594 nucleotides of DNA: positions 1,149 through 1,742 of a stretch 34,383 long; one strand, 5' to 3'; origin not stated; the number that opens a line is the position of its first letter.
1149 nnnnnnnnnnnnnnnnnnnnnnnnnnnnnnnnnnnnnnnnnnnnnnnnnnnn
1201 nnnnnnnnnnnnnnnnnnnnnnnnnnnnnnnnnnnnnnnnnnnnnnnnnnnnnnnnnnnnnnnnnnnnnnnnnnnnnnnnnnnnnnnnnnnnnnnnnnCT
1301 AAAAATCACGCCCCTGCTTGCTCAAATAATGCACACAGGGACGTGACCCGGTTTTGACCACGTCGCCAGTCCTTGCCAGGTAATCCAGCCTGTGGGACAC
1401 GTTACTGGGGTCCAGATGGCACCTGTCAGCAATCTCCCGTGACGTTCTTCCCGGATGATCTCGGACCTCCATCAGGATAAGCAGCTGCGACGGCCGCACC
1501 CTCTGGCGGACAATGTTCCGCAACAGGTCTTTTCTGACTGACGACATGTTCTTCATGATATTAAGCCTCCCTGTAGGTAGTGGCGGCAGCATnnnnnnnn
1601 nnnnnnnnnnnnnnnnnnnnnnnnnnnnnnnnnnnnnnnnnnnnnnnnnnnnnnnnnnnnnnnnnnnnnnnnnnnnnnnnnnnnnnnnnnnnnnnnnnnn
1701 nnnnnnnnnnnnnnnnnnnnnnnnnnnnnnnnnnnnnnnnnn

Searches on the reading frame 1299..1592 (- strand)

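Call 10: search_protein_families(library=pfam, proteins=[window:1299-1592:-], max_evalue=0.01)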
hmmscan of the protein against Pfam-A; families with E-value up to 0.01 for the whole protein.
window:1299-1592:- (97 aa): 8 families
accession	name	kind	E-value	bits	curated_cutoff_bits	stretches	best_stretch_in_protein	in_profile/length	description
PF12802.13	MarR_2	-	1.3e-08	35.3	27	1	34-83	5-55/61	MarR family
PF01047.28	MarR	-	9.1e-06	25.9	24.6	1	34-76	3-45/59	MarR family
PF13412.12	HTH_24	-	1e-05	25.4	21.9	1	35-70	4-39/48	Winged helix-turn-helix DNA-binding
PF12840.13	HTH_20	-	0.0001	22.6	27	1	39-79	9-48/51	Helix-turn-helix domain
PF01022.26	HTH_5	-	0.00011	22.4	22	1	34-72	2-39/47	Bacterial regulatory protein, arsR family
PF25212.1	HVO_A0114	-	0.00082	19.6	27.6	1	29-89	17-81/84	HVO_A0114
PF24266.1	HTH_HVO_0163_N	-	0.0019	18.6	31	1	39-93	7-61/70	HVO_0163, N-terminal HTH domain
PF09339.16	HTH_IclR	-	0.0047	17.1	22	1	44-78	13-48/52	IclR helix-turn-helix domain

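Call 19: search_protein_families(library=phrogs, proteins=[window:1299-1592:-], max_evalue=0.01)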
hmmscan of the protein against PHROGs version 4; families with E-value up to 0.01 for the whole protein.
window:1299-1592:- (97 aa): 4 families
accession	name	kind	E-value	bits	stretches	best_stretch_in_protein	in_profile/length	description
phrog_1123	-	unknown function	1.6e-06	28.9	1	25-87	23-85/112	-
phrog_1687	-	transcription regulation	4.3e-05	24.6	1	40-93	72-127/162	MarR family transcrition regulator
phrog_25395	-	unknown function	0.00067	20.9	1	31-84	25-78/93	-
phrog_9665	-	transcription regulation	0.0064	17.4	1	14-82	14-80/118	transcriptional regulator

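Call 100: search_protein_families(library=padloc, proteins=[window:1299-1592:-], max_evalue=0.01)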
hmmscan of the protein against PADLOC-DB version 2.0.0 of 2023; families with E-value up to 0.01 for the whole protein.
window:1299-1592:- (97 aa): 2 families
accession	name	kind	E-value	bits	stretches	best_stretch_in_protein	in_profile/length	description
PDLC01044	Csa3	-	0.00039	18.4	1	22-88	125-184/194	Type I-A associated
PDLC01438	Csa3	-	0.0011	17.1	1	11-81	125-192/305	"CAS-I,CAS-II,CAS-III,CAS-IV,CAS-V,CAS-VI; associated_signaling"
